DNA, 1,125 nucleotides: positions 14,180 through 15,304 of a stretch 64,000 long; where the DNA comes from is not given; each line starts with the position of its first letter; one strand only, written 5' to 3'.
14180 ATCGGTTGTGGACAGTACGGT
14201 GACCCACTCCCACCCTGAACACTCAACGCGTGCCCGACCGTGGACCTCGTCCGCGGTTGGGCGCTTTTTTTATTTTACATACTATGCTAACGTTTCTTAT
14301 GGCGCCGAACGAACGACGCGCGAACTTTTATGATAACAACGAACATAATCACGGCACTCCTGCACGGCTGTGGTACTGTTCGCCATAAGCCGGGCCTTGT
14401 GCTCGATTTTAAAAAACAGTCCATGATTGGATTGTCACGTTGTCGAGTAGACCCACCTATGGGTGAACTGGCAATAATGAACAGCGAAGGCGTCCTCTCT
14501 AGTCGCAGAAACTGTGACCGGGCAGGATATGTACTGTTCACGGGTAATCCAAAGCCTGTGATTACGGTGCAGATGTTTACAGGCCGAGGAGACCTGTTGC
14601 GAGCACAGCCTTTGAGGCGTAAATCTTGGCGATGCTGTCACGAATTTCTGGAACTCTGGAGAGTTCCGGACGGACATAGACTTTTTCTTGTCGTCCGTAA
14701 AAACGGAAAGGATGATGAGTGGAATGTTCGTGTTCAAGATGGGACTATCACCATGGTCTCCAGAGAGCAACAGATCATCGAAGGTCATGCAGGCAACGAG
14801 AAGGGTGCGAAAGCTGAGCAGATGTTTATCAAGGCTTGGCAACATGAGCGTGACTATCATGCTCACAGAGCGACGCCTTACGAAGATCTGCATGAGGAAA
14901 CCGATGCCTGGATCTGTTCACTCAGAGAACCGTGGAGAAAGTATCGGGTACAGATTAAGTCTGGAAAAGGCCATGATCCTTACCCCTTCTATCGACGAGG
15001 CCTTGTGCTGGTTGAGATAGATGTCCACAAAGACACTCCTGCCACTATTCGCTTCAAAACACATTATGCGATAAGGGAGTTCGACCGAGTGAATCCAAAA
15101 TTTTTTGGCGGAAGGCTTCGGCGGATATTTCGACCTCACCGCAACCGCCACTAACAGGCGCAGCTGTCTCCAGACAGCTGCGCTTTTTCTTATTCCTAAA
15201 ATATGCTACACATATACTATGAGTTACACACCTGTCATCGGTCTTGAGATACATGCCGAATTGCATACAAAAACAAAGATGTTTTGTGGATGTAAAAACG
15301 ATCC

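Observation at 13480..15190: GC-rich two-gene ORFan islet inserted between obg and gatB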

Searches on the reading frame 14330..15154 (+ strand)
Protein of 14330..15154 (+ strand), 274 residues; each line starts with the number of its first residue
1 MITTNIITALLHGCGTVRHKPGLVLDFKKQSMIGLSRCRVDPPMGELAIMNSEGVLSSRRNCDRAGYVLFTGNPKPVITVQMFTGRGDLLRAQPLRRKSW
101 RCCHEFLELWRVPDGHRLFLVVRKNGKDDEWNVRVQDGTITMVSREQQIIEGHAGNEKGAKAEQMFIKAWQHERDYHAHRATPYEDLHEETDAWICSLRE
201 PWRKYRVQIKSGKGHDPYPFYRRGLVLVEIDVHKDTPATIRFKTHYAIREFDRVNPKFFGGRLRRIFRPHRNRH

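Call 4: search_protein_families(library=pfam, proteins=[window:14330-15154:+], max_evalue=1)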
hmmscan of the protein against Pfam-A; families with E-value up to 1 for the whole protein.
window:14330-15154:+ (274 aa): 0 families

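Call 8: search_protein_families(library=phrogs, proteins=[window:14330-15154:+], max_evalue=1)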
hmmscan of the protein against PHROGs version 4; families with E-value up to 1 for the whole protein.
window:14330-15154:+ (274 aa): 0 families

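Call 9: search_protein_families(library=ncbifam, proteins=[window:14330-15154:+], max_evalue=1)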
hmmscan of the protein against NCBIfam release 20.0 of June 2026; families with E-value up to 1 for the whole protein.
window:14330-15154:+ (274 aa): 0 families

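Call 10: search_protein_families(library=padloc, proteins=[window:14330-15154:+], max_evalue=1)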
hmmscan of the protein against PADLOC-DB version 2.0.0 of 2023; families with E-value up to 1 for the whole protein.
window:14330-15154:+ (274 aa): 0 families

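Call 12: find_homologous_proteins(query=window:14330-15154:+, max_evalue=0.01)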
Query window:14330-15154:+ (274 aa): 3 proteins with E <= 0.01 among 284 candidates.
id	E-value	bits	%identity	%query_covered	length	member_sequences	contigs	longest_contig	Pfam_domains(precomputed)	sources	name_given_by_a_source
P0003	1.0e-169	581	89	100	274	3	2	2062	-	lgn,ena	-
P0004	1.1e-145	502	77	100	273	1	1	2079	-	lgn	-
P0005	1.2e-137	476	73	100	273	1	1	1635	-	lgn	-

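Call 15: find_encoding_contigs(protein=P0003, flank=10000)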
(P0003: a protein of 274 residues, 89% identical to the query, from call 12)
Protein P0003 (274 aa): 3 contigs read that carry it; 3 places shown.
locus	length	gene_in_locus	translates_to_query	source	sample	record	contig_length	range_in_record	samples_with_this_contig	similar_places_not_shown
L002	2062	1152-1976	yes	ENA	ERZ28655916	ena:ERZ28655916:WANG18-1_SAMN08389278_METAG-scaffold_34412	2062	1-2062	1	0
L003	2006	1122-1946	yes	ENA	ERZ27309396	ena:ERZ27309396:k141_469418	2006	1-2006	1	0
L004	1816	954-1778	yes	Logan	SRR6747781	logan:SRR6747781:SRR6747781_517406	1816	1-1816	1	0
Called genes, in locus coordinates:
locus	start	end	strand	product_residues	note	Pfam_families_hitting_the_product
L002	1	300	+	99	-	?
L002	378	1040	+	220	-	-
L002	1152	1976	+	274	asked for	-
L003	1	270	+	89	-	?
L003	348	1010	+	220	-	-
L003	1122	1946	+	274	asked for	-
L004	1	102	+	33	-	?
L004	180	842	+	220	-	-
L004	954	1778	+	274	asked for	-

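Call 16: find_encoding_contigs(protein=P0004, flank=10000)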
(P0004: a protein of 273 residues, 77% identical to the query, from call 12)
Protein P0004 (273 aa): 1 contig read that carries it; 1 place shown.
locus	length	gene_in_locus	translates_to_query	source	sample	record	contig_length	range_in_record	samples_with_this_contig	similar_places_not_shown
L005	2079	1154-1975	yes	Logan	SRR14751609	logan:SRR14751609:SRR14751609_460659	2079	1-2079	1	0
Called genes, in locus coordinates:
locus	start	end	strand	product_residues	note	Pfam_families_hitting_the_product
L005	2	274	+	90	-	?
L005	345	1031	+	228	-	-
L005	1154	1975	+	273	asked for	-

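Call 17: find_encoding_contigs(protein=P0005, flank=10000)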
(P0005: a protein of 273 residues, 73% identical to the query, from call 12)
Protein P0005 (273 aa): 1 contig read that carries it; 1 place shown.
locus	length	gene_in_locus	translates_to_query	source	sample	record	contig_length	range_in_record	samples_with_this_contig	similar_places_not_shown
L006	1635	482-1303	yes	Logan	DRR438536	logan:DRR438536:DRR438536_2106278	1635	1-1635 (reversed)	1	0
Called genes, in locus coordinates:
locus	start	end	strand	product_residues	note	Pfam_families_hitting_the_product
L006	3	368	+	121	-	?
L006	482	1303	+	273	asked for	-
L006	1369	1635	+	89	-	?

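Call 25: find_related_loci(query=A1, collection=genome_contigs, flank=6000)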
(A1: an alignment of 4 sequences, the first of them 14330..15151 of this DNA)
Query A1 (274 aa) in genome_contigs; peptide patterns used: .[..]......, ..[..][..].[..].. (x = any residue, [..] = any of these).
63 stretches matched a pattern, but none encodes a relative of the query by tblastn (E <= 1e-3).

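Call 34: find_related_loci(query=A1, collection=metagenome_contigs, flank=6000)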
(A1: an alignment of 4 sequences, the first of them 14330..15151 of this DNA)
Query A1 (274 aa) in metagenome_contigs; peptide patterns used: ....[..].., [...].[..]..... (x = any residue, [..] = any of these).
154 stretches matched a pattern, but none encodes a relative of the query by tblastn (E <= 1e-3).

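Call 53: predict_structure(alignment_id=A1)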
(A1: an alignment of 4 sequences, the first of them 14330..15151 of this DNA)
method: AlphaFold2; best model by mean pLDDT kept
length: 274 residues; sequences in the alignment: 4
mean_pLDDT: 42.7   pTM: 0.40
mean pLDDT of the five models: 42.7, 40.3, 37.5, 32.2, 31.8
residues with pLDDT >= 90: 0; 70-90: 12; 50-70: 93; < 50: 169
segments of 3 or more residues with pLDDT < 50: 1-62, 100-105, 152-233, 261-274
pLDDT, mean of each block of 10 residues (from residue 1): 26 25 23 27 36 35 53 58 70 58 52 70 60 64 59 37 32 25 24 27 32 26 37 48 54 54 44 30
secondary structure, 60 per line:
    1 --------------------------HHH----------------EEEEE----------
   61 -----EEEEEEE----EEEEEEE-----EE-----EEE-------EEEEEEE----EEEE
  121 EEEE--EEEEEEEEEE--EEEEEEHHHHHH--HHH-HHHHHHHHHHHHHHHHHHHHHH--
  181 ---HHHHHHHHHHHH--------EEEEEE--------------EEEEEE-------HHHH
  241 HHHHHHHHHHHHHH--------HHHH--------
elements in order: E46-50 E66-72 E77-83 E96-98 E106-112 E117-124 E127-136 E139-144 H145-150 H157-178 H184-195 E204-209 E224-229 H237-254 H263-266

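Call 55: search_protein_representatives(alignment_id=A1)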
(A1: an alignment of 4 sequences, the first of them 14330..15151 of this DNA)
Query: 4 sequences, 273 profile positions. Proteins with E-value up to 0.001 (for the whole library): 20; up to 1e-10: 5; up to 1e-30: 4. The best 20 are listed.
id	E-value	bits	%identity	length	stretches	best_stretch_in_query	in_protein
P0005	5.3e-174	593.3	-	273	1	1-273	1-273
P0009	9.9e-58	212.0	-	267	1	1-262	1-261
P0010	1.3e-44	169.0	-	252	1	31-261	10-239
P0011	3.0e-43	164.5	-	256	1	4-253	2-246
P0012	3.0e-23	98.9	-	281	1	4-253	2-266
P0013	1.3e-09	54.2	-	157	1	145-255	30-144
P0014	6.7e-09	51.9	-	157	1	144-246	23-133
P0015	2.4e-08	50.0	-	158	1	144-258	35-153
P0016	3.3e-07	46.3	-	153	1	139-254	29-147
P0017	9.6e-07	44.8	-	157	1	149-253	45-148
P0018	4.3e-06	42.7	-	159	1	153-267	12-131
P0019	5.5e-06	42.3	-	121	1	157-254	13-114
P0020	3.3e-05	39.8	-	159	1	144-252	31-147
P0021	7.4e-05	38.6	-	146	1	150-253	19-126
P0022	8.8e-05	38.4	-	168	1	139-250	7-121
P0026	4.1e-04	36.2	-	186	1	144-248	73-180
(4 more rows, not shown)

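Call 58: search_protein_families(library=pfam, alignment_id=A7, max_evalue=5)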
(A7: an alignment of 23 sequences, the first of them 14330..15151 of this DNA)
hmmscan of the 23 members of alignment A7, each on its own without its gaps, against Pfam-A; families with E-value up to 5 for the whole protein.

A. member 1, window:14330-15151:+ (274 aa): 0 families

B. families by the number of members that match (of 23 scanned): 11 families
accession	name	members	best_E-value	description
PF14417.12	MEDS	1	0.032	MEDS: MEthanogen/methylotroph, DcmR Sensory domain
PF08378.17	NERD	1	0.033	Nuclease-related domain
PF17920.6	TetR_C_16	1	0.053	Tetracyclin repressor-like, C-terminal domain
PF06841.18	Phage_T4_gp19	1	0.062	T4-like virus tail tube protein gp19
PF18478.7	PIN_10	1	0.1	PIN like domain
PF08557.15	Lipid_DES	1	0.1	Sphingolipid Delta4-desaturase (DES)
PF02979.21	NHase_alpha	1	0.12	Nitrile hydratase, alpha chain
PF10670.15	DUF4198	1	0.13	Domain of unknown function (DUF4198)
PF15597.11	Imm59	1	0.18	Immunity protein 59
PF12831.13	FAD_oxidored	1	0.18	FAD dependent oxidoreductase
PF07768.16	PVL_ORF50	1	0.27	PVL ORF-50-like family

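Call 59: search_solved_structures(query=A7, max_evalue=10, show_alignments=3)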
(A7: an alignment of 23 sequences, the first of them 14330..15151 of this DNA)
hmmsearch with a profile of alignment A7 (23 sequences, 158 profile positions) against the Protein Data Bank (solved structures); distinct sequences matched with E-value up to 10: 0.

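Call 60: search_protein_families(library=phrogs, alignment_id=A7, max_evalue=1)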
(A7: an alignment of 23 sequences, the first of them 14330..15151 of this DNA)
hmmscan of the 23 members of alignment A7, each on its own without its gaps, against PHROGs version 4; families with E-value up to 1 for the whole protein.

A. member 1, window:14330-15151:+ (274 aa): 0 families

B. families by the number of members that match (of 23 scanned): 22 families
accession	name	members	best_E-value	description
phrog_2572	-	1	0.02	-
phrog_3919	-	1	0.035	-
phrog_35071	-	1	0.079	-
phrog_26510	-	1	0.092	-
phrog_11622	-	1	0.094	transcriptional regulator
phrog_35544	-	1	0.11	-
phrog_12232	-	1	0.12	-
phrog_9100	-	1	0.13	-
phrog_34361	-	1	0.15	-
phrog_5018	-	1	0.15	-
phrog_31582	-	1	0.18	-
phrog_19516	-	1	0.21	-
phrog_11838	-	1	0.22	clamp loader of DNA polymerase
phrog_31011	-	1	0.23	-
phrog_35433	-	1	0.25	-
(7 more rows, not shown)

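Call 61: search_protein_families(library=ncbifam, alignment_id=A7, max_evalue=1)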
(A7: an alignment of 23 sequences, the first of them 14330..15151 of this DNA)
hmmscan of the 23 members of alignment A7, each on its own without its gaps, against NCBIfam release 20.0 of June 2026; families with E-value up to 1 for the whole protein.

A. member 1, window:14330-15151:+ (274 aa): 0 families

B. families by the number of members that match (of 23 scanned): 7 families
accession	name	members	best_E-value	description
NF045934.1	MSC_0618_beta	1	0.029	MSC_0618 family F1-like ATPase beta subunit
TIGR03356.1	BGL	1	0.033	GH1 family beta-glucosidase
NF041576.1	bacphytchrmBphP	1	0.061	bacteriophytochrome BphP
NF005596.0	PRK07328.1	1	0.081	histidinol-phosphatase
NF053519.1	DipepPtdsDpp7Prph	1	0.11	dipeptidyl-peptidase Dpp7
NF045699.1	AHLLactAiiA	1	0.11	quorum-quenching N-acyl homoserine lactonase AiiA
TIGR03228.1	anthran_1_2_A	1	0.13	anthranilate 1,2-dioxygenase large subunit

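Call 62: list_cluster_members(proteins=[P0009, P0010, P0012, P0013, P0014, P0015, P0016, P0018, P0022, P0026])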
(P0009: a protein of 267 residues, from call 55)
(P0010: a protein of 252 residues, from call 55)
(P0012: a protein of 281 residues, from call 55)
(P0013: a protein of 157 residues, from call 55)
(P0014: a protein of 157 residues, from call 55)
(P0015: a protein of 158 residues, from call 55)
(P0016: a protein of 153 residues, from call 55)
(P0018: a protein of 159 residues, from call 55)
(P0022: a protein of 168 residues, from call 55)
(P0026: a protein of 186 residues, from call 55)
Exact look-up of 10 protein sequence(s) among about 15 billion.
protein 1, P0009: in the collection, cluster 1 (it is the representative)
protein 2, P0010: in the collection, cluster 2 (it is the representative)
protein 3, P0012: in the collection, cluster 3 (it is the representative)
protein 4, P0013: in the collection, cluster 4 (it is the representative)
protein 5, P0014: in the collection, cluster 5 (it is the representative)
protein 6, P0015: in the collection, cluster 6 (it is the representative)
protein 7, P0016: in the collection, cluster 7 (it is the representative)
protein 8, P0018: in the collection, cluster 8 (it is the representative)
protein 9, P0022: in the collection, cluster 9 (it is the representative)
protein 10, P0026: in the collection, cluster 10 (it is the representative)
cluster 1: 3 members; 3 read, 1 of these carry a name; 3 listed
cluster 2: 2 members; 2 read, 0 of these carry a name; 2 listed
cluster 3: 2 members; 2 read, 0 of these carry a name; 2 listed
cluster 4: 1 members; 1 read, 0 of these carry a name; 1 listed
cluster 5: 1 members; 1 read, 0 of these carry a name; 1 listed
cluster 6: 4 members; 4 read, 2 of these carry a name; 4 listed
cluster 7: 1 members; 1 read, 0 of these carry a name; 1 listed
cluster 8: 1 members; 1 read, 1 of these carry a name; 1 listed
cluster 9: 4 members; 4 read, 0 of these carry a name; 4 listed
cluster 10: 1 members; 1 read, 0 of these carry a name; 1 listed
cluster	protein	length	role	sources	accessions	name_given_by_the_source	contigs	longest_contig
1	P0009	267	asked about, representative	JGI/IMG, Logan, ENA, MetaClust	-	\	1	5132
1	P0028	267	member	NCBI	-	-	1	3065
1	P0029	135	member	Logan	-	-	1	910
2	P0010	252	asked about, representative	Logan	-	-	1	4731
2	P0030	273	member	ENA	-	-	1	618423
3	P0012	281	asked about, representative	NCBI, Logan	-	-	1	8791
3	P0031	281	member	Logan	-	-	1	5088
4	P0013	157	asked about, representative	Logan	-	-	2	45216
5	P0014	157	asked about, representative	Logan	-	-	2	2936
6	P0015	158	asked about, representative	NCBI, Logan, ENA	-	-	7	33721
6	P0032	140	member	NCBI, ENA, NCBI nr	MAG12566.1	hypothetical protein CL630_02010 [bacterium] | hypothetical protein [bacterium]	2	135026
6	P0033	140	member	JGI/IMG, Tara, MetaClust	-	strand:+ start:1038 stop:1460 length:423 start_codon:yes stop_codon:yes gene_type:complete | TARA_039_MES_0.22-1.6_scaffold8758_2_gene9678 "" ""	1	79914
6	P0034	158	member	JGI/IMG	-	-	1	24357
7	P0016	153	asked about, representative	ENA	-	-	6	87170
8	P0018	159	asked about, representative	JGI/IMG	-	hypothetical protein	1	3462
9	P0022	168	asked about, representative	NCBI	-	-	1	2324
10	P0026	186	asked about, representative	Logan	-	-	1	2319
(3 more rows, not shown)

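Call 63: find_encoding_contigs(protein=P0010, flank=6000, max_places=3)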
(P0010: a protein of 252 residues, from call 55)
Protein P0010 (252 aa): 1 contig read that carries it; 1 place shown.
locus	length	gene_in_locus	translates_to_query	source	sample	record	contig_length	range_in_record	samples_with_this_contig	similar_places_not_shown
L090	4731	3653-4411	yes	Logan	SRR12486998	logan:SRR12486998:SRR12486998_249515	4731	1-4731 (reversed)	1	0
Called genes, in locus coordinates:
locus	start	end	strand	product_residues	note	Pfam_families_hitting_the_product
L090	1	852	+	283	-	?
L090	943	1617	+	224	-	PF00072:Response_reg, PF00486:Trans_reg_C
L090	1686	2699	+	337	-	PF01018:GTP1_OBG, PF02421:FeoB_N, PF01926:MMR_HSR1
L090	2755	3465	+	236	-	-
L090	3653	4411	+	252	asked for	-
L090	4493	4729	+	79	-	?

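Call 64: find_encoding_contigs(protein=P0012, flank=6000, max_places=3)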
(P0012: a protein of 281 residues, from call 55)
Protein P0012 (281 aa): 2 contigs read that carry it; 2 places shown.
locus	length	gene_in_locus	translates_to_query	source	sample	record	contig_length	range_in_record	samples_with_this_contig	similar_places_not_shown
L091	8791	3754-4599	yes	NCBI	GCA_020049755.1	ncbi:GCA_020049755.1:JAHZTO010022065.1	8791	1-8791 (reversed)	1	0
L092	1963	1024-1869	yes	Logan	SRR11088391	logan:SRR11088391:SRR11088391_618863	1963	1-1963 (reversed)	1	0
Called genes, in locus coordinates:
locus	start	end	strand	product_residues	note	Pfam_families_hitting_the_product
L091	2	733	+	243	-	?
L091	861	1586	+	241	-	PF00072:Response_reg, PF00486:Trans_reg_C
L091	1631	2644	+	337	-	PF01018:GTP1_OBG, PF02421:FeoB_N, PF01926:MMR_HSR1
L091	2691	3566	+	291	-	-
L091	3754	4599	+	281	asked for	-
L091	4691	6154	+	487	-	PF02934:GatB_N, PF02637:GatB_Yqey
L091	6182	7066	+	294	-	PF02557:VanY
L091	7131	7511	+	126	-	-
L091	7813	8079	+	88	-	-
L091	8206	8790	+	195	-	?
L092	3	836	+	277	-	?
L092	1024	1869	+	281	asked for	-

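Call 68: find_encoding_contigs(protein=P0016, flank=5000, max_places=3)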
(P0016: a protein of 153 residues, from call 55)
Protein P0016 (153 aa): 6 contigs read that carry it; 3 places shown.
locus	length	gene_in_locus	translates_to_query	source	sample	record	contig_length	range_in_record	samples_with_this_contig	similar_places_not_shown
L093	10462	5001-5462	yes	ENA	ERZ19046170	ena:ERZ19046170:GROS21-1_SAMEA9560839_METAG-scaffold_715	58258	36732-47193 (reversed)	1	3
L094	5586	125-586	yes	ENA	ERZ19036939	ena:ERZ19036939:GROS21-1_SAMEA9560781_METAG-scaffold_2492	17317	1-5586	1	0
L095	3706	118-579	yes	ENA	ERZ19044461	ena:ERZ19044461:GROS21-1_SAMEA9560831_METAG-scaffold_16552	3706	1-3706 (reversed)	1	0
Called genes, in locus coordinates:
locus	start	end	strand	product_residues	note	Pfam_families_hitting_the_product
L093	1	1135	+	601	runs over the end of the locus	PF00009:GTP_EFTU, PF03144:GTP_EFTU_D2 (weak), PF14492:EFG_III (weak), PF00679:EFG_C, PF06421:LepA_C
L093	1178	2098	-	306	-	PF01656:CbiA, PF02374:ArsA_ATPase, PF10609:ParA, PF13614:AAA_31 (faint)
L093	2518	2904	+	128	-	-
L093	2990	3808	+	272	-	-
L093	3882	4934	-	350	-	PF02646:RmuC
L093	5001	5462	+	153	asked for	-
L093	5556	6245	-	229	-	-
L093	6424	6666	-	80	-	-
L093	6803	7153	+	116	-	-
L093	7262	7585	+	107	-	-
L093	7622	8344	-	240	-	PF00929:RNase_T, PF01612:DNA_pol_A_exo1 (faint), PF20600:ExoX-like_C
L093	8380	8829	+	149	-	PF09424:YqeY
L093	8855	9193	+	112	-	PF04020:Phage_holin_4_2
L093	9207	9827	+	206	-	PF09335:VTT_dom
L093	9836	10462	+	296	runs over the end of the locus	PF03690:MYG1_exonuc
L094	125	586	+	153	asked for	-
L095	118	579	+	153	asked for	-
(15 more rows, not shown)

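Call 69: find_encoding_contigs(protein=P0013, flank=5000, max_places=2)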
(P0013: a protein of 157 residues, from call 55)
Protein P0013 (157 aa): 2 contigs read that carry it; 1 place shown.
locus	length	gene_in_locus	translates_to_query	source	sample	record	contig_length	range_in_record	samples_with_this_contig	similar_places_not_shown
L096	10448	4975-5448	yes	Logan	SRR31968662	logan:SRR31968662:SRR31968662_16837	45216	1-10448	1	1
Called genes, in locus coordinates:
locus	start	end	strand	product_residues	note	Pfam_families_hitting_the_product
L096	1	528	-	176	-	?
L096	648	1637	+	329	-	PF00291:PALP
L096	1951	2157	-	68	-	PF04070:DUF378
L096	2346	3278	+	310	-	PF00581:Rhodanese, PF01909:NTP_transf_2, PF18765:Polbeta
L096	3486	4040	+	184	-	PF00218:IGPS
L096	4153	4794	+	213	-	-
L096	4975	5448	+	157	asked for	-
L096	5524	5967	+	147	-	PF06983:3-dmu-9_3-mt (weak), PF00903:Glyoxalase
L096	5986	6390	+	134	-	PF08818:DUF1801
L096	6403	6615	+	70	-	-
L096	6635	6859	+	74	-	-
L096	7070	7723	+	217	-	-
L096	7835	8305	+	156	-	PF03073:TspO_MBR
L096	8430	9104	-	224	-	PF01471:PG_binding_1, PF16656:Pur_ac_phosph_N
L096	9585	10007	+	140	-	PF06983:3-dmu-9_3-mt (weak), PF00903:Glyoxalase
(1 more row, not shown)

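Call 70: find_encoding_contigs(protein=P0015, flank=5000, max_places=3)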
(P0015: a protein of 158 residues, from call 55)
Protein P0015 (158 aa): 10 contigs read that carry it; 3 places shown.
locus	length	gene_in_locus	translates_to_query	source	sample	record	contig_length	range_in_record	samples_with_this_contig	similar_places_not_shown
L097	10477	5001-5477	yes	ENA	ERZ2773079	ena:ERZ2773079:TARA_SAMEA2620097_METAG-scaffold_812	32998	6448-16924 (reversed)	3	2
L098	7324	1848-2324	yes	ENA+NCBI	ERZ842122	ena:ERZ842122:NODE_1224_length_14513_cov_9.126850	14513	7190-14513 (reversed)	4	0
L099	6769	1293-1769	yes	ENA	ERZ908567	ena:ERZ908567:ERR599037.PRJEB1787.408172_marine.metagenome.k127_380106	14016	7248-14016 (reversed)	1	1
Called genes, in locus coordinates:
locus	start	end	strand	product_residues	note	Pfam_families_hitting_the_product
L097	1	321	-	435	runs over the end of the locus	PF01547:SBP_bac_1, PF13416:SBP_bac_8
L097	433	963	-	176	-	PF13489:Methyltransf_23 (weak), PF01209:Ubie_methyltran, PF13847:Methyltransf_31, PF08241:Methyltransf_11, PF08242:Methyltransf_12, PF13649:Methyltransf_25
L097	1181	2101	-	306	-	-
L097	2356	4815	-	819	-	PF00521:DNA_topoisoIV, PF03989:DNA_gyraseA_C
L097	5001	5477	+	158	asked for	-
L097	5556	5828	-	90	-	PF05016:ParE_toxin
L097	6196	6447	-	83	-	-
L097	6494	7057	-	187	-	PF13483:Lactamase_B_3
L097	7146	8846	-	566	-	PF03717:PBP_dimer, PF00905:Transpeptidase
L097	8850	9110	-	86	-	-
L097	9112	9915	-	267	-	PF04085:MreC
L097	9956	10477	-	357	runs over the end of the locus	PF00022:Actin (faint), PF06723:MreB_Mbl, PF00012:HSP70, PF23717:DUF7159 (faint), PF14450:FtsA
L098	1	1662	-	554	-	?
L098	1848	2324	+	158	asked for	-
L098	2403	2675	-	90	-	PF05016:ParE_toxin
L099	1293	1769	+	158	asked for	-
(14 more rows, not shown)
